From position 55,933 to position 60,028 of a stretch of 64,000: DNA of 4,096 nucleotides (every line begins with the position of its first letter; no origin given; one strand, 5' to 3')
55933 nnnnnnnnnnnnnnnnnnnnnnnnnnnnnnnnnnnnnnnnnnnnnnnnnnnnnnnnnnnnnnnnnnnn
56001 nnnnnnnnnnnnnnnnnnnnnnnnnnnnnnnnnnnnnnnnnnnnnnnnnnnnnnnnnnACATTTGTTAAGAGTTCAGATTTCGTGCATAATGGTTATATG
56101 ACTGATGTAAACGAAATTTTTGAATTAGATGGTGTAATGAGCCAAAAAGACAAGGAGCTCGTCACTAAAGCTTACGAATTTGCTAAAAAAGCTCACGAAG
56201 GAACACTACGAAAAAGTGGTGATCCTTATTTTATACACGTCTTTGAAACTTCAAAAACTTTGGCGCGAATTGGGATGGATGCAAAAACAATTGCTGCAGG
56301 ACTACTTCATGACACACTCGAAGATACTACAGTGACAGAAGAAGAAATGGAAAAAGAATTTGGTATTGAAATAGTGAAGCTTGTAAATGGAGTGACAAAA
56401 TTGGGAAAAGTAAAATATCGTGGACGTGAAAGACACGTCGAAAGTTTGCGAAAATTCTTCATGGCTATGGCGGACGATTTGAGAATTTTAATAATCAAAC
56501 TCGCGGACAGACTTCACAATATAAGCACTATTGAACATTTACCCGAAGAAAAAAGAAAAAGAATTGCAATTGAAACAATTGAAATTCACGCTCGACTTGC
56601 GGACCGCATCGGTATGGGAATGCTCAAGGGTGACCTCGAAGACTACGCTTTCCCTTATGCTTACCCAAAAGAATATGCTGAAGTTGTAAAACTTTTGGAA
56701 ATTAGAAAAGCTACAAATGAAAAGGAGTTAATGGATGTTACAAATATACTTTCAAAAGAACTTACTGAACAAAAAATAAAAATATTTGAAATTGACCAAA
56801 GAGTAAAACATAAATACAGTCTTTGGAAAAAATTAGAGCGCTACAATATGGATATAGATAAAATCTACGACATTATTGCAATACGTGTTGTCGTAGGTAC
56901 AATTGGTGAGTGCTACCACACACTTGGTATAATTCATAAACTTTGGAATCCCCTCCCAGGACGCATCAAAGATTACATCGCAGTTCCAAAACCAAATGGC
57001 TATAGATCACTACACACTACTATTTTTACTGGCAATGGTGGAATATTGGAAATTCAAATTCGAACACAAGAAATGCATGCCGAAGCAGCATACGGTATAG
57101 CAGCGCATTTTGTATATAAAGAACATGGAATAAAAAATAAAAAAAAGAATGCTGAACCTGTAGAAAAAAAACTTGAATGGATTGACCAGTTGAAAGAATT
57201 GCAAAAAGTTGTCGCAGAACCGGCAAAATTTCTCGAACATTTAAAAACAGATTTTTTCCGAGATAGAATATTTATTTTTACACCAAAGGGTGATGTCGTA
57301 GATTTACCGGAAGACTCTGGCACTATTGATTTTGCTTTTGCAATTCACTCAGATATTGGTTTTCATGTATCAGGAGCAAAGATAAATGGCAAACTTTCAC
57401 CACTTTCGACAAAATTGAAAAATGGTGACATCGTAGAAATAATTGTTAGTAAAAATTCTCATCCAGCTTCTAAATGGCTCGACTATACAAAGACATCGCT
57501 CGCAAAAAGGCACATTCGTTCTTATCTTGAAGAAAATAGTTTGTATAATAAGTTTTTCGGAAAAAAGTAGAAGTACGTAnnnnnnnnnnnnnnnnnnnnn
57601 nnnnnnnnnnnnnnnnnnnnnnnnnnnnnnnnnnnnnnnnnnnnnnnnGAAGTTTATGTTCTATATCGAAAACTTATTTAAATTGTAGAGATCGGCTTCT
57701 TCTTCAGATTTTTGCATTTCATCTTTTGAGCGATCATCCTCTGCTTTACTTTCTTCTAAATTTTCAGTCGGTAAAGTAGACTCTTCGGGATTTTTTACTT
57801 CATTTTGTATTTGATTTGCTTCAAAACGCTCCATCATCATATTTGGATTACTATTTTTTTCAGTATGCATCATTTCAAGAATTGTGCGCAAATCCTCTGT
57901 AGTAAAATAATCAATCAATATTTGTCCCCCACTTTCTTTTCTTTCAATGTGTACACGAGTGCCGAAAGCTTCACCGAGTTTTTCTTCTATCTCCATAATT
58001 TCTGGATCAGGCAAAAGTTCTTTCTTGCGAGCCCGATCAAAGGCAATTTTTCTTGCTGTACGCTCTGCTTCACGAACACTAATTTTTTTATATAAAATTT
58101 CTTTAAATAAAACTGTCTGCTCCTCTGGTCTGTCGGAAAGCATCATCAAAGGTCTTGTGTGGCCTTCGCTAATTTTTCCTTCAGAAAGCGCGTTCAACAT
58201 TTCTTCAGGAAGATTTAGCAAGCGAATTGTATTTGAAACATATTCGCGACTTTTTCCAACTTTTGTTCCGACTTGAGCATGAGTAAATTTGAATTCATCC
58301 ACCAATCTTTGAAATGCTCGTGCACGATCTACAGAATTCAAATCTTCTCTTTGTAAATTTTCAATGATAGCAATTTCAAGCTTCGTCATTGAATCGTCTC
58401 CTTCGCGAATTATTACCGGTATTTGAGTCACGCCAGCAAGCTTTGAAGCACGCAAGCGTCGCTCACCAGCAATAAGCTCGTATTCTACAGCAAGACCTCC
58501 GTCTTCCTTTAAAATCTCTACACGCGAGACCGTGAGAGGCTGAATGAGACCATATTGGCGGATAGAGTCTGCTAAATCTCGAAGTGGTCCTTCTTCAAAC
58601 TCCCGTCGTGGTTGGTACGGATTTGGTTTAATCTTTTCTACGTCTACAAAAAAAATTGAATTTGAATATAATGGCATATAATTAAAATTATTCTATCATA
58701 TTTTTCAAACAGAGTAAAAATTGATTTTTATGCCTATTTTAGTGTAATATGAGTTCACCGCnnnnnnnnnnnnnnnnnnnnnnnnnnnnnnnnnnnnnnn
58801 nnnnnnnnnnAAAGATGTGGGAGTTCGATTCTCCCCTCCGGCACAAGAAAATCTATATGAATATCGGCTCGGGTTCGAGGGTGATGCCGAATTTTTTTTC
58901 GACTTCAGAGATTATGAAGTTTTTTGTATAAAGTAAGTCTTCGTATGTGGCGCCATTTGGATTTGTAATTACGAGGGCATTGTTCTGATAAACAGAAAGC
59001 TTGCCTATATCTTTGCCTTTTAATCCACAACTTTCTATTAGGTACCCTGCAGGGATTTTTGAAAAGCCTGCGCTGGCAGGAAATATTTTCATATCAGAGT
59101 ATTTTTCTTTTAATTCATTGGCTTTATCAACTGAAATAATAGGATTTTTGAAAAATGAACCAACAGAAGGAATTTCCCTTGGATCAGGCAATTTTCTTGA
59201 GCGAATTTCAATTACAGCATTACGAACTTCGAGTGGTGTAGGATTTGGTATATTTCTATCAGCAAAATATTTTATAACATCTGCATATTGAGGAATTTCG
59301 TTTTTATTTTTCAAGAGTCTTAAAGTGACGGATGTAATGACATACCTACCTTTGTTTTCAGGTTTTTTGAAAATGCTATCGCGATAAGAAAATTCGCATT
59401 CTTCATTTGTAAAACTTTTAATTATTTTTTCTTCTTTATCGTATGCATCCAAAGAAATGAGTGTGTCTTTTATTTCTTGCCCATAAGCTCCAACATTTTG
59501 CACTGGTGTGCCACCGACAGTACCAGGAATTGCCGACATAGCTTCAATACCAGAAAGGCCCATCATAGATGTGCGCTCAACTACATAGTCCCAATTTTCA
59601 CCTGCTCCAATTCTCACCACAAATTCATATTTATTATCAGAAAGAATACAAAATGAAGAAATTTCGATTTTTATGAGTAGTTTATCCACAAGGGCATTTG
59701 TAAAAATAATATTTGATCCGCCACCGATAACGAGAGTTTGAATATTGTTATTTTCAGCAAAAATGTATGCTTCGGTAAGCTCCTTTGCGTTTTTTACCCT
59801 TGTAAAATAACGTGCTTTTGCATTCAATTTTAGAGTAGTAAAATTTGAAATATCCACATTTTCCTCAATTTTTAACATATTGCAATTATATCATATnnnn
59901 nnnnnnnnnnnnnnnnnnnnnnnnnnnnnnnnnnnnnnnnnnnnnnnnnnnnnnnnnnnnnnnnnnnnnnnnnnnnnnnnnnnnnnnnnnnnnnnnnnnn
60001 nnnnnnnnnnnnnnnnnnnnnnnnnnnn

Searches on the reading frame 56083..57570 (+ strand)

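Call 48: search_protein_families(library=pfam, proteins=[window:56083-57570:+], max_evalue=0.001)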
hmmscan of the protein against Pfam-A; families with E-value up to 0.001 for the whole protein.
window:56083-57570:+ (495 aa): 4 families
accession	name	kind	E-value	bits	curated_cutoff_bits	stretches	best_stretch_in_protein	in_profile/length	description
PF13328.12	HD_4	-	6.2e-42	143.4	27.2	1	30-178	1-155/156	HD domain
PF04607.23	RelA_SpoT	-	1.6e-38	131.9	27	1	239-348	1-111/113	Region found in RelA / SpoT proteins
PF02824.27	TGS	-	3.2e-20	72.3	22.2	1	396-454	1-59/60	TGS domain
PF01966.28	HD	-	1.4e-10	41.9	22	1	49-146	1-115/116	HD domain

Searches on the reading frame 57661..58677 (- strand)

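Call 48: search_protein_families(library=pfam, proteins=[window:57661-58677:-], max_evalue=0.001)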
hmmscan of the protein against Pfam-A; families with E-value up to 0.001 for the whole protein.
window:57661-58677:- (338 aa): 3 families
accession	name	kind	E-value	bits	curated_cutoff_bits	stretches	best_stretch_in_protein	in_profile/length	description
PF17762.8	HTH_ParB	-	5.6e-31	107.2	22.6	1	111-211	1-100/102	ParB HTH domain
PF02195.25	ParB_N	-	2.2e-27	95.4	26.3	1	9-109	4-95/95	ParB N-terminal domain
PF23552.2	ParB_C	-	4.4e-09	36.1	23.8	1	223-269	1-48/50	ParB dimerisation domain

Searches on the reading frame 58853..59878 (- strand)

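Call 48: search_protein_families(library=pfam, proteins=[window:58853-59878:-], max_evalue=0.001)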
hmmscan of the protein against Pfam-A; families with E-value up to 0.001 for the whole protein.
window:58853-59878:- (341 aa): 2 families
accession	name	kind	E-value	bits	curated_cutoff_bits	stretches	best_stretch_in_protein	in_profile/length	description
PF02873.21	MurB_C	-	1.6e-24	86.4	27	1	217-341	1-99/99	UDP-N-acetylenolpyruvoylglucosamine reductase, C-terminal domain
PF01565.28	FAD_binding_4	-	1.9e-18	66.9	26.4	1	24-154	3-137/139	FAD binding domain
